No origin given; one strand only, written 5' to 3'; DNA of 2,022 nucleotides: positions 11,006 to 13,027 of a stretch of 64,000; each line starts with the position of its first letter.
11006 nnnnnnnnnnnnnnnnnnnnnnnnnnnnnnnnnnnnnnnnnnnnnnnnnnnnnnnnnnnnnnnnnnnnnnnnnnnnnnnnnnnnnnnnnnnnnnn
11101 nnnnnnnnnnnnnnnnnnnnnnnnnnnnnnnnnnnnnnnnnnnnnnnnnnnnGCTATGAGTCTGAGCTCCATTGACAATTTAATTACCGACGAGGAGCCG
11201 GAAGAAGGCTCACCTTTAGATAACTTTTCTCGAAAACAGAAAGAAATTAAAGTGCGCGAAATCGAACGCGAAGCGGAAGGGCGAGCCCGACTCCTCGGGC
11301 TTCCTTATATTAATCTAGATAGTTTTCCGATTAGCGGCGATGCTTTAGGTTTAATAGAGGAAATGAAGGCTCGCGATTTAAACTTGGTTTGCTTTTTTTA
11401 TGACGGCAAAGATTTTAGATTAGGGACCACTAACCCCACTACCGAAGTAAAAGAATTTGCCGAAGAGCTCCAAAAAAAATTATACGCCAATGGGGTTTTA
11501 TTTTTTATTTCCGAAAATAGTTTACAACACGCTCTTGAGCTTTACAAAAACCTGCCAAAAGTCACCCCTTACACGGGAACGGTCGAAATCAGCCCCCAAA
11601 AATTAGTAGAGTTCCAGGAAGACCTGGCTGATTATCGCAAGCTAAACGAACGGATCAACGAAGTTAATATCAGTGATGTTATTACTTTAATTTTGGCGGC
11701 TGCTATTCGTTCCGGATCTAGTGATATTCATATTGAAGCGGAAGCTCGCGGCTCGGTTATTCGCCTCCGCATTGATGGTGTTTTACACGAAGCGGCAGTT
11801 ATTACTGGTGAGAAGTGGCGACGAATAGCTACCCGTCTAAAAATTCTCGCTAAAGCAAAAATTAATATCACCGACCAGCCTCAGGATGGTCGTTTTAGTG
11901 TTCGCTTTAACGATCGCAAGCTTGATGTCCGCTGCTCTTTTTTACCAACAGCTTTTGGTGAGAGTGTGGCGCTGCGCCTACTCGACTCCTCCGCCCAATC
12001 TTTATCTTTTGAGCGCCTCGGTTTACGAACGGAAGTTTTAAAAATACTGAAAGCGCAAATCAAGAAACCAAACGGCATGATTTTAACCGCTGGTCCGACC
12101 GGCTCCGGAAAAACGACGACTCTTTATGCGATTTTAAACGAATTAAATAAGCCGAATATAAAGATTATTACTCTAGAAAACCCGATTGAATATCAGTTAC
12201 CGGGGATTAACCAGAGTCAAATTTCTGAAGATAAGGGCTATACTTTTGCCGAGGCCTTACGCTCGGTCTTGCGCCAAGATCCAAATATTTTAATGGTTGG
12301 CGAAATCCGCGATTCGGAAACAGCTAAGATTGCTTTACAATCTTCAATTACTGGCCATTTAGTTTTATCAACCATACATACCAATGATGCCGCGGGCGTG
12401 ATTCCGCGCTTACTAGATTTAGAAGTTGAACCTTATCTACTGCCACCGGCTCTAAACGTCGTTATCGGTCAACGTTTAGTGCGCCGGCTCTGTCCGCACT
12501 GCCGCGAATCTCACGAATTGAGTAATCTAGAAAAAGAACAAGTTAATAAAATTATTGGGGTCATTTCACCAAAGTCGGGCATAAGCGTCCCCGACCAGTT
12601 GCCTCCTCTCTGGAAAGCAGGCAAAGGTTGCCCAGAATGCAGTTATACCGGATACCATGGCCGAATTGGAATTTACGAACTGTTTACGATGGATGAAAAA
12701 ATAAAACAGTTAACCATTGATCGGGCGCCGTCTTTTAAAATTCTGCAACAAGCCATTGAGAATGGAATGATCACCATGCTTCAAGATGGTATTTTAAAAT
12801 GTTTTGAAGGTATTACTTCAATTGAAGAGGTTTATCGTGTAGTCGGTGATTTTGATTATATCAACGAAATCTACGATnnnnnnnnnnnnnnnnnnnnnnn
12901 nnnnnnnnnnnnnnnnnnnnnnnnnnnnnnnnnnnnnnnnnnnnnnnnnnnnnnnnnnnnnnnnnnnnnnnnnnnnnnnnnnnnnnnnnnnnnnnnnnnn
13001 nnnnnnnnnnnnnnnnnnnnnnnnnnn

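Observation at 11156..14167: A 1003-aa protein fuses two complete PilB/GspE secretion ATPase modules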

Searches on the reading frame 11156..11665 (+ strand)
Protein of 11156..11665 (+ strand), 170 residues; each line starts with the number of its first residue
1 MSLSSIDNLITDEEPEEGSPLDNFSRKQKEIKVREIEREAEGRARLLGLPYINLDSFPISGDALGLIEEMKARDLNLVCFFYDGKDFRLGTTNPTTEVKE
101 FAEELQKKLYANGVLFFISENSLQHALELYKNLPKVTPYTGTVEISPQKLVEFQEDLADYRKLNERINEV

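Call 5: search_protein_families(library=pfam, proteins=[window:11156-11665:+], max_evalue=10)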
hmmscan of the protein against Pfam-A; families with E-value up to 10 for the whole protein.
window:11156-11665:+ (170 aa): 1 family
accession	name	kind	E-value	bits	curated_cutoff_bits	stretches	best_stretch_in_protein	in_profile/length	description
PF05157.20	MshEN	-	0.0052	17.2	23.1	1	47-130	1-83/90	MshEN domain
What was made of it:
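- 11213..11560 (+): N1D (GSPII/MshEN-type N-terminal domain), residues ~20-135; present only once. Pfam MshEN 17.2 bits, below the 23.1 threshold (call 5).
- On PilT/VirB11-like secretion ATPases, GspE/PilB (extension) branch; Pfam T2SSE PF00437: Pfam PF05157 scores 17.2 bits, below the 23.1 cut-off (call 5).
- Checked: The N-terminal GSPII/MshEN domain is below Pfam's threshold in this protein (17.2 bits against 23.1, call 5).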

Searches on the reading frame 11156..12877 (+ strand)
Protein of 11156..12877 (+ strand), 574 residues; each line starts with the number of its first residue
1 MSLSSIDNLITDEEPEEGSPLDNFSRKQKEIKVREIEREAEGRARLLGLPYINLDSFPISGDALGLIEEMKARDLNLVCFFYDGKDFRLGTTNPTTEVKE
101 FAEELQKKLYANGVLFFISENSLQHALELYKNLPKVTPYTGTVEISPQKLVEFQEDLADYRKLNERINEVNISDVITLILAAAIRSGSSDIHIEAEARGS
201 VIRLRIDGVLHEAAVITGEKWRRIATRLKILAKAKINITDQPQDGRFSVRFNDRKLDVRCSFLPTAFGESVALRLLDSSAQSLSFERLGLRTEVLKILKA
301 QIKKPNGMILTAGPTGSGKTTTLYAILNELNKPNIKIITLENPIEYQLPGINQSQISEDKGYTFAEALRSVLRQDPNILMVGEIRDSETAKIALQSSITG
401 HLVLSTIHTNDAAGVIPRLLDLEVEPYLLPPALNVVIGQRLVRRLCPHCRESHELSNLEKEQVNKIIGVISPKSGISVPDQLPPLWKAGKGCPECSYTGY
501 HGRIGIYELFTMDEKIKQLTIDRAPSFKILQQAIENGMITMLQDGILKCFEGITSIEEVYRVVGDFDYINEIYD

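Call 3: search_protein_families(library=pfam, proteins=[window:11156-12877:+], max_evalue=0.01)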
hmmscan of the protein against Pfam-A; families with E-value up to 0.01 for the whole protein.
window:11156-12877:+ (574 aa): 8 families
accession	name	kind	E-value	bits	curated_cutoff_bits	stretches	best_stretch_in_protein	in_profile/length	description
PF00437.27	T2SSE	-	1.7e-115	386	24.9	1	171-561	7-370/370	Type II/IV secretion system protein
PF25199.1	nSTAND_NTPase5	-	0.0006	20.1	34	1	294-347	28-83/145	Novel STAND NTPase 5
PF04851.21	ResIII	-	0.00089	19.6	22.5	1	293-336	10-55/164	Type III restriction enzyme, res subunit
PF00004.35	AAA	-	0.0029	18.5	21.2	1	309-384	1-66/131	ATPase family associated with various cellular activities (AAA)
PF01935.23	DUF87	-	0.0056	17.2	23.2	0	313-339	30-57/220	Helicase HerA, central domain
PF13401.12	AAA_22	-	0.0072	17.1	27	0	305-341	4-42/130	AAA domain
PF13173.12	AAA_14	-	0.0079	16.6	27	0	308-349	4-46/129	AAA domain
PF20720.3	nSTAND3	-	0.0081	16.3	27.2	0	304-343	15-54/155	Novel STAND NTPase 3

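Call 46: search_protein_families(library=ncbifam, proteins=[window:11156-12877:+], max_evalue=0.001)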
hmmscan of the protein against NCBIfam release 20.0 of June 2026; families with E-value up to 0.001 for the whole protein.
window:11156-12877:+ (574 aa): 20 families
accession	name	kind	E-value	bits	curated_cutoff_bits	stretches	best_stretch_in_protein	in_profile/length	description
TIGR02533.1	type_II_gspE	equivalog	2.8e-141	471.5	630.25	1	129-562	65-485/486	type II secretion system ATPase GspE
TIGR02538.1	type_IV_pilB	equivalog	2.6e-138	462.1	675.65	1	24-563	34-562/564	type IV-A pilus assembly ATPase PilB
NF007755.0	PRK10436.1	equivalog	4.9e-120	401.3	617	1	143-565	55-461/465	type II secretion system protein GspE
NF053534.1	T4PilAsmATPsTfpB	equivalog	1.3e-113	380.5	850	1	78-563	108-582/584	type IV pilus assembly ATPase TfpB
NF041000.1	ATPase_ComGA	equivalog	9.5e-70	234.6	300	1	179-443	3-266/267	competence type IV pilus ATPase ComGA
TIGR01420.1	pilT_fam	subfamily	1e-50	172.9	319.1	1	177-422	3-242/343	PilT/PilU family type 4a pilus ATPase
TIGR02525.1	plasmid_TraJ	equivalog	4.9e-25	88.3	368.3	1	270-422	119-272/372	plasmid transfer ATPase TraJ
TIGR02524.1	dot_icm_DotB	equivalog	6.1e-20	71.7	463.3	1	302-420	130-257/358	Dot/Icm type IV secretion system ATPase DotB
NF058587.1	archaellum_moto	equivalog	1.6e-18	66.7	550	1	309-442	278-417/527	archaellum flagellar ATPase motor FlaI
TIGR02782.1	TrbB_P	equivalog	2.3e-14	53.4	304.55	1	308-422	138-255/303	P-type conjugative transfer ATPase TrbB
NF010407.0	PRK13833.1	subfamily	1.5e-12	47.6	499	1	297-426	136-266/323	conjugal transfer protein TrbB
TIGR03819.1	heli_sec_ATPase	hypoth_equivalog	2.3e-12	46.8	373.15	1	215-422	90-300/340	TadA family conjugal transfer-associated ATPase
TIGR02788.1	VirB11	equivalog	8.7e-12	44.7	249.95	1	296-422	135-265/308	P-type DNA transfer ATPase VirB11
NF010469.0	PRK13894.1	subfamily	2.1e-11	43.7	508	1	297-423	141-268/320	conjugal transfer ATPase TrbB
NF053672.1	bindosome_BasE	exception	1.6e-10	40.3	1000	1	308-421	272-390/512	bindosome assembly system ATPase subunit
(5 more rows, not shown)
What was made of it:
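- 11213..11560 (+): TIGR02538 PilB profile aligned over 34-562 of 564 (call 46).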
